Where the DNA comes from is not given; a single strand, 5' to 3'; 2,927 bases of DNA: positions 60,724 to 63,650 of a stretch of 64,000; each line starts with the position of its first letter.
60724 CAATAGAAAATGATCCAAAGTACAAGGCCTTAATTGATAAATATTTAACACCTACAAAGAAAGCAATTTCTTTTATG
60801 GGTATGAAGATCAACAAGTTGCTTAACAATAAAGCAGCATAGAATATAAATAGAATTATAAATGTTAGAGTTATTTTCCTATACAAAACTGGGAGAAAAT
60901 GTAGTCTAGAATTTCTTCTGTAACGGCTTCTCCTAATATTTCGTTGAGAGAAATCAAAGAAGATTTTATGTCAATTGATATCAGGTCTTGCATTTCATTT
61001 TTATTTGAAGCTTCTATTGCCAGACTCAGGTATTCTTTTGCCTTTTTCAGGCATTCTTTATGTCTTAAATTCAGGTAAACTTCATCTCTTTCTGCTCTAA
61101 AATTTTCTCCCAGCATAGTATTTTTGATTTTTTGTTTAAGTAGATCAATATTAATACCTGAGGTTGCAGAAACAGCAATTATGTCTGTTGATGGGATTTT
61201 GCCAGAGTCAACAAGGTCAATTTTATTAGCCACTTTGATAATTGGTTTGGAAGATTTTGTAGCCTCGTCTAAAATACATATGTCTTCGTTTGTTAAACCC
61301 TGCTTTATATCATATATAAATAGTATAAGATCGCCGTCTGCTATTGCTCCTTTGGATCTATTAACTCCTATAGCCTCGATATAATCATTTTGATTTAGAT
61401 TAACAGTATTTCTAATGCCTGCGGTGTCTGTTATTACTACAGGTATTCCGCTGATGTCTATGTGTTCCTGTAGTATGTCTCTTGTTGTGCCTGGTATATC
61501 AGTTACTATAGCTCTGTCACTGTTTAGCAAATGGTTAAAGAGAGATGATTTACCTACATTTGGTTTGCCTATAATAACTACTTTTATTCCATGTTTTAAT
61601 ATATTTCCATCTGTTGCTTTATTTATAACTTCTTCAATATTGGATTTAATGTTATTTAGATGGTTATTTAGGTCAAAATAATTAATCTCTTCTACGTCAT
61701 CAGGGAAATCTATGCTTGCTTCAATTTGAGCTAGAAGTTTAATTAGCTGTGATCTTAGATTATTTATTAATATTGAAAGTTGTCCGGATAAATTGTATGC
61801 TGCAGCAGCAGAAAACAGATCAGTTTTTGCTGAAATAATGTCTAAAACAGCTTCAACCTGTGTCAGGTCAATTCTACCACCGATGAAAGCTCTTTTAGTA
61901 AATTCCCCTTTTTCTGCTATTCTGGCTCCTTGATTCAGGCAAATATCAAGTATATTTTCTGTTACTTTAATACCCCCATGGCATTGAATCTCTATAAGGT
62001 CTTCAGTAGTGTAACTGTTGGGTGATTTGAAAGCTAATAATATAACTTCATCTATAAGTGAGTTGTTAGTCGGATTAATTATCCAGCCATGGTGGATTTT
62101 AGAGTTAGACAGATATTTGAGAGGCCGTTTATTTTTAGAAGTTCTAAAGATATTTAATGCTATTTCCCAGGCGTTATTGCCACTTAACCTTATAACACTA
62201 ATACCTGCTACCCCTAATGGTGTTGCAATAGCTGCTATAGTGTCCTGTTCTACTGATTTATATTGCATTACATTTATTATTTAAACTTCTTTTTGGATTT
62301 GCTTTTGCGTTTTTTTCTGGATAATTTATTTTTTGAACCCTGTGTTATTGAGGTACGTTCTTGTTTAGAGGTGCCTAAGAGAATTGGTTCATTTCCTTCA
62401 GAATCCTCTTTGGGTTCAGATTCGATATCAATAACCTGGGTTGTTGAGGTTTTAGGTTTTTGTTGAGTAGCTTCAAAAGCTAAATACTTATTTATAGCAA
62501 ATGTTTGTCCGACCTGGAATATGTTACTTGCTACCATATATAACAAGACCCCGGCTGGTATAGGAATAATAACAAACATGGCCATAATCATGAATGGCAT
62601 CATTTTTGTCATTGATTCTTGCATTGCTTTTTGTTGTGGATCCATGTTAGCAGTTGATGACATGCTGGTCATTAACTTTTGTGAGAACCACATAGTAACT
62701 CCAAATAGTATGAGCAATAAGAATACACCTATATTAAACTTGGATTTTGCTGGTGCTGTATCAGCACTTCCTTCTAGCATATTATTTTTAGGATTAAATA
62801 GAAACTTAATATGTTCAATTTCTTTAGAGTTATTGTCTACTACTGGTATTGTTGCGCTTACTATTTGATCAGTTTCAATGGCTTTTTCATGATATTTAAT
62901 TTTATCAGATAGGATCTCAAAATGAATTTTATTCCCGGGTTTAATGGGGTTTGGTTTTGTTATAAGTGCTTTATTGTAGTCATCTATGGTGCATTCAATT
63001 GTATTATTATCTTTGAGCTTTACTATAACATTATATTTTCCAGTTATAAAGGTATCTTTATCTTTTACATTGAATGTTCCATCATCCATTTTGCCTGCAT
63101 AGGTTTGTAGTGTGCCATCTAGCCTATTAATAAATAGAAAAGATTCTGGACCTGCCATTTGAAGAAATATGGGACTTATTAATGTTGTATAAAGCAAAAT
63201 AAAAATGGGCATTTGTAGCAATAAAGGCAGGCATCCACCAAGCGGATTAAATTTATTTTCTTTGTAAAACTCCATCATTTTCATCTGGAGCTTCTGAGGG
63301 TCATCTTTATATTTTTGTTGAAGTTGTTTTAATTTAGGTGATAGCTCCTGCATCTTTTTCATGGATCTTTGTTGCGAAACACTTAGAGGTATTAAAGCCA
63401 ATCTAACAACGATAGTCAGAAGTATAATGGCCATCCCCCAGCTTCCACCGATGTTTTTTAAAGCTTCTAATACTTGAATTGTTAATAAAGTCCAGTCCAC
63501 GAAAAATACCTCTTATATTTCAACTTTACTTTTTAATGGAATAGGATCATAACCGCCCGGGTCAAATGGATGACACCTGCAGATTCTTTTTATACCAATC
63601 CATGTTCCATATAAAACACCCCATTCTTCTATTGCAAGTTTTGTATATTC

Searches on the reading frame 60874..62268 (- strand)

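Call 38: search_protein_families(library=pfam, proteins=[window:60874-62268:-], max_evalue=0.00001)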
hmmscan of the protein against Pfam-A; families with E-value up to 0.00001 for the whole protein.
window:60874-62268:- (465 aa): 6 families
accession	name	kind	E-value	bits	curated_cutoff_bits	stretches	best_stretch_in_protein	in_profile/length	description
PF12631.12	MnmE_helical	-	2e-53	182.1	40.1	1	135-462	1-211/211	MnmE helical domain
PF10396.14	TrmE_N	-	1.9e-42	144.6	29.8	1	10-132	1-117/117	GTP-binding protein TrmE N-terminus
PF01926.29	MMR_HSR1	-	9.1e-26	90.6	21.9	1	229-349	1-113/113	50S ribosome-binding GTPase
PF02421.24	FeoB_N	-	1.1e-08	35.1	27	1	229-358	2-123/156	Ferrous iron transport protein B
PF00071.28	Ras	-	5.6e-06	26.5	21.6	0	229-362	1-126/162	Ras family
PF00350.29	Dynamin_N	-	7e-06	26.6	27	0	230-262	1-33/168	Dynamin family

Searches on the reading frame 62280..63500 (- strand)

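Call 38: search_protein_families(library=pfam, proteins=[window:62280-63500:-], max_evalue=0.00001)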
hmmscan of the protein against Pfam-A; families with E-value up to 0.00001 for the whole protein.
window:62280-63500:- (407 aa): 1 family
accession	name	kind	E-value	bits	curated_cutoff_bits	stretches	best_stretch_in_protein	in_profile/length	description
PF02096.25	60KD_IMP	-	5.3e-50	170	35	1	21-338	1-163/163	60Kd inner membrane protein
